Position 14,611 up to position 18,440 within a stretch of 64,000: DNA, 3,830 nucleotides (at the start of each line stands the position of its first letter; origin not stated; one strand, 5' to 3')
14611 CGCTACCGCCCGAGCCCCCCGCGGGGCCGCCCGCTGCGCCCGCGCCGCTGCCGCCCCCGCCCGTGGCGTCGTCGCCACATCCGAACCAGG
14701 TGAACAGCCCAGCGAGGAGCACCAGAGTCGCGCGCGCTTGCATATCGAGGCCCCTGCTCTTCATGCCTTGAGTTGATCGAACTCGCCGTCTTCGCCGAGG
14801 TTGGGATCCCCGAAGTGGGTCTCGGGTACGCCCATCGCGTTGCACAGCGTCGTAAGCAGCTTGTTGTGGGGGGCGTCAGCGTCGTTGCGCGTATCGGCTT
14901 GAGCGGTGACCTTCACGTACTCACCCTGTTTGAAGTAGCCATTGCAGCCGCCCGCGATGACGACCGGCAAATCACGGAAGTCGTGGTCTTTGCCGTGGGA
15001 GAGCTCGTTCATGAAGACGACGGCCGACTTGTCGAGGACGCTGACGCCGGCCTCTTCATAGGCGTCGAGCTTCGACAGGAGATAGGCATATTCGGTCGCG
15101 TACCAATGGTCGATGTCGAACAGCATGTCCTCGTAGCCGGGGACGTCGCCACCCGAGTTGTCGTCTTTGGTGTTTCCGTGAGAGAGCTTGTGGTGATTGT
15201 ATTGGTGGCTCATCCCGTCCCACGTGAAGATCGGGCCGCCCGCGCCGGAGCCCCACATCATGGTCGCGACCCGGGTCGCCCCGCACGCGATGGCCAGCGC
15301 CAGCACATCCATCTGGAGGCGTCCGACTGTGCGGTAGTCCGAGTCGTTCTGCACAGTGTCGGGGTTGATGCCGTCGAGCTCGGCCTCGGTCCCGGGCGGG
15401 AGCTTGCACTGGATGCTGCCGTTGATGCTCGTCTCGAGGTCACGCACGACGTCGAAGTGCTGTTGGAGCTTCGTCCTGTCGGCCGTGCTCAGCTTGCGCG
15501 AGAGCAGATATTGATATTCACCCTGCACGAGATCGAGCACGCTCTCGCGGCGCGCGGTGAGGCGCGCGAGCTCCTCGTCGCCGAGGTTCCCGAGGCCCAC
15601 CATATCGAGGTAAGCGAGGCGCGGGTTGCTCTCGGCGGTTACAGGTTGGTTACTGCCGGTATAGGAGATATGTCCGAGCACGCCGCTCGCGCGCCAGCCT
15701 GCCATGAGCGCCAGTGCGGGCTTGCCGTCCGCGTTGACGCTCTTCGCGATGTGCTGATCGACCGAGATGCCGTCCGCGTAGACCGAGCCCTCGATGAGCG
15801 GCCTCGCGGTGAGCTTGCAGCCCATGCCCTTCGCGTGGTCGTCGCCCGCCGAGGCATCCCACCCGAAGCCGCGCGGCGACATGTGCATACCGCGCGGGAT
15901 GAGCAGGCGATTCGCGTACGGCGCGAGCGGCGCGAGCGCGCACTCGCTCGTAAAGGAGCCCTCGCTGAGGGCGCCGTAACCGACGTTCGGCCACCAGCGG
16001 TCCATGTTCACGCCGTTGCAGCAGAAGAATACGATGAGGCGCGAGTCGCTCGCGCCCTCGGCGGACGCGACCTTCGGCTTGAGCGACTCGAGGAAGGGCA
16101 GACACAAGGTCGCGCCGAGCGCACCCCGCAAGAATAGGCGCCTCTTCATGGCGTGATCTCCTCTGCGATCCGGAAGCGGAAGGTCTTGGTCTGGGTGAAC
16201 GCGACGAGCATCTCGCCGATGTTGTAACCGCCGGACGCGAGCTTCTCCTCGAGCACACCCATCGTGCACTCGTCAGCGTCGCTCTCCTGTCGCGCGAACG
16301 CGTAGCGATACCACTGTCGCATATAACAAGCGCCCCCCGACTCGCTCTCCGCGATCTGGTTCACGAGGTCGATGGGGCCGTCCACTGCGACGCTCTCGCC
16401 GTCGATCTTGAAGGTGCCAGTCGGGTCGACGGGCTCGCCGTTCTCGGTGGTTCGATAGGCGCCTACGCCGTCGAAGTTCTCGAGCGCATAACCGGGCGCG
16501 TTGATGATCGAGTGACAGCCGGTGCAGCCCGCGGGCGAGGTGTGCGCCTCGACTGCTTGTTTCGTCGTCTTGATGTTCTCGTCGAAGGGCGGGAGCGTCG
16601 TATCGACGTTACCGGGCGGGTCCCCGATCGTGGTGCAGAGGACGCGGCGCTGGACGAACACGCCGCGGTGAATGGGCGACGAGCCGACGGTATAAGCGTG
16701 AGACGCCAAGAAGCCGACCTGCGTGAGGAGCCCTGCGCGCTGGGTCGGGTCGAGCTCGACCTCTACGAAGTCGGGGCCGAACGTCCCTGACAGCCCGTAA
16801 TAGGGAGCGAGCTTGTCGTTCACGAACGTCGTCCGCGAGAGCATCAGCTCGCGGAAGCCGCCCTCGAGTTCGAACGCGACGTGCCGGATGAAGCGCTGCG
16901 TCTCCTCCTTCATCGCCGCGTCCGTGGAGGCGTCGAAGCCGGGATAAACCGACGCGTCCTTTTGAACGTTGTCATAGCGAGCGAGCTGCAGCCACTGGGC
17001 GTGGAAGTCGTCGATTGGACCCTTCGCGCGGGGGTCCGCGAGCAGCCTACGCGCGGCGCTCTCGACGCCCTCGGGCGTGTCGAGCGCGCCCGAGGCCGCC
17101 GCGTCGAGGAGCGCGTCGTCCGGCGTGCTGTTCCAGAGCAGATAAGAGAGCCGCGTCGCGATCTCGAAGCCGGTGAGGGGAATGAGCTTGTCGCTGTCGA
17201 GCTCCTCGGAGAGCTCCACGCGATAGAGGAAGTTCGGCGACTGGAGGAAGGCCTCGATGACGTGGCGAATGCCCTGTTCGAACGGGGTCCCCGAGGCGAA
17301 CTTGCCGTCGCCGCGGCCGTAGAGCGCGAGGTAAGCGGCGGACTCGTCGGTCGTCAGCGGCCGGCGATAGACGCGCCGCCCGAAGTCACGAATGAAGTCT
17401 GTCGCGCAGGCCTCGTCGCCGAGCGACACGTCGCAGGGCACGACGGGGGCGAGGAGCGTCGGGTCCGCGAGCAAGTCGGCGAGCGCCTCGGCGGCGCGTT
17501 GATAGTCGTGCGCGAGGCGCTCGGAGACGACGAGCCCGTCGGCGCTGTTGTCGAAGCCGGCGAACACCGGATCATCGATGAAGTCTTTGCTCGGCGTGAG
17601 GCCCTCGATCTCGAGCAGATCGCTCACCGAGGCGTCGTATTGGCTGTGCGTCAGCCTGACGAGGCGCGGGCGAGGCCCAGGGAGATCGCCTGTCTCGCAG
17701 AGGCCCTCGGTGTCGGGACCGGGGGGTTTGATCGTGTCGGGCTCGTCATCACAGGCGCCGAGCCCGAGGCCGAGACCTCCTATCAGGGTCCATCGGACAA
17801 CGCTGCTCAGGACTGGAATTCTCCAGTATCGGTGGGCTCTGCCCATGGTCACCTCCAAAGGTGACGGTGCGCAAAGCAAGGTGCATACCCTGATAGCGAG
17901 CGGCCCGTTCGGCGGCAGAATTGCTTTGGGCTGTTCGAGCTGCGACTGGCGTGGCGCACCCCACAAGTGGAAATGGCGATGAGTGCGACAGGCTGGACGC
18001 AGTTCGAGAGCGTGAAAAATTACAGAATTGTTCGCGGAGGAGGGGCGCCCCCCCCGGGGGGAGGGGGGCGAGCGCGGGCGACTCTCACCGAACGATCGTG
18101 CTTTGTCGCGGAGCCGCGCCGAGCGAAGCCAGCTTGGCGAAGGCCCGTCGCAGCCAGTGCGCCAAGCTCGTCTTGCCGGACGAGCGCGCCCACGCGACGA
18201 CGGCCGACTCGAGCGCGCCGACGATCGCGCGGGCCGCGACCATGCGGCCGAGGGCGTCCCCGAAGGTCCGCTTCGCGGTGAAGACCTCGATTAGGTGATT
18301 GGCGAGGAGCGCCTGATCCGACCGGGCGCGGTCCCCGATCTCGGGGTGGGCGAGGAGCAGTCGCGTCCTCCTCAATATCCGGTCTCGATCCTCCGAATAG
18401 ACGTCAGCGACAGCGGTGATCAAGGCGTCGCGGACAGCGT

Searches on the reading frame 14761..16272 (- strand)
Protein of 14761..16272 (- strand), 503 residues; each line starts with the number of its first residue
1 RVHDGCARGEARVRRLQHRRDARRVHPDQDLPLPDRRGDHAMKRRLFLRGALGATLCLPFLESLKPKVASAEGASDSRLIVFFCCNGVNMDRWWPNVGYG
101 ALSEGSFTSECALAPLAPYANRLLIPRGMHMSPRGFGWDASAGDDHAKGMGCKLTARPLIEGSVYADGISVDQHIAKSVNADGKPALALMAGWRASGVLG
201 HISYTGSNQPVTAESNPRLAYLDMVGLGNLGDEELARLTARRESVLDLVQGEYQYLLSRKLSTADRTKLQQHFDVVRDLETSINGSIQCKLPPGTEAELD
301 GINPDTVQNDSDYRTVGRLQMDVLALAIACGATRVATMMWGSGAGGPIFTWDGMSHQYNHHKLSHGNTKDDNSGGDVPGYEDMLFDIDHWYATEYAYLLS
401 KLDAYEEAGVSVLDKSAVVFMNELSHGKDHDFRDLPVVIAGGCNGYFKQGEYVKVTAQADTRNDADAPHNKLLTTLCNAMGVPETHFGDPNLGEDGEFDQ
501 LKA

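Call 17: search_protein_families(library=pfam, proteins=[window:14761-16272:-], max_evalue=0.001)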
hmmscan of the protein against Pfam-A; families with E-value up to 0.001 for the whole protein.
window:14761-16272:- (503 aa): 1 family
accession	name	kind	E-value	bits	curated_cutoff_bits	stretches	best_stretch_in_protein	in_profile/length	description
PF07586.16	HXXSHH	-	3.3e-66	224.4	30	1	78-396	1-307/307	Protein of unknown function (DUF1552)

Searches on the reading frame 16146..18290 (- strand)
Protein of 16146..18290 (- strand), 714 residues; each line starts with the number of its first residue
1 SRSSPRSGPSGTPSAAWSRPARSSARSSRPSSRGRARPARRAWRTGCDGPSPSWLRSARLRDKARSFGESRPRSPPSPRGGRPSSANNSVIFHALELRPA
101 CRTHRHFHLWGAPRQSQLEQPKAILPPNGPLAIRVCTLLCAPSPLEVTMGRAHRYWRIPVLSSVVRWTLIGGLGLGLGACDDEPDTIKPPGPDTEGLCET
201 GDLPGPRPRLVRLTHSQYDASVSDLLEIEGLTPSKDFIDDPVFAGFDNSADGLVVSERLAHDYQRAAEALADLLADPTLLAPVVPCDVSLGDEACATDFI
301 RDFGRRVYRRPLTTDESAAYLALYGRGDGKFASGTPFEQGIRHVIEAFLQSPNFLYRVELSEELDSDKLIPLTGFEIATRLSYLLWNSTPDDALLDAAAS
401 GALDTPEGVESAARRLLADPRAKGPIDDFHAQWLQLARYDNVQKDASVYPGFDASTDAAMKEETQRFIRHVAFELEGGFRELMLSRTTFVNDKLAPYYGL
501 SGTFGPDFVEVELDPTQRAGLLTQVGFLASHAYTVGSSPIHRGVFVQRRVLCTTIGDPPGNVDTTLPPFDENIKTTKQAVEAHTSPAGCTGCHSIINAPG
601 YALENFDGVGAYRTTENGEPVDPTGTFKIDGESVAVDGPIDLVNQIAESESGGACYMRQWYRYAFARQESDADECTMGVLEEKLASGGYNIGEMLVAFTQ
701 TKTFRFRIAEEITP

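Call 17: search_protein_families(library=pfam, proteins=[window:16146-18290:-], max_evalue=0.001)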
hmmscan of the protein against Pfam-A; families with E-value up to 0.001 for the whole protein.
window:16146-18290:- (714 aa): 5 families
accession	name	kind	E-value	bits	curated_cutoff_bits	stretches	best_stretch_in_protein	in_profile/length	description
PF07631.16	PSD4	-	2e-43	148.4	23.3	1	372-500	1-128/128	Protein of unknown function (DUF1592)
PF07627.16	PSCyt3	-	3.7e-29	101.3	27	1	518-616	1-98/98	Protein of unknown function (DUF1588)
PF07637.16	PSD5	-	1.1e-21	77.3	34.2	1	295-359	1-62/62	Protein of unknown function (DUF1595)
PF07626.16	PSD3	-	9.2e-16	58.5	23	1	212-273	2-62/65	Protein of unknown function (DUF1587)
PF07624.16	PSD2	-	4.8e-12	45.9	25.8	1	635-704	4-74/74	Protein of unknown function (DUF1585)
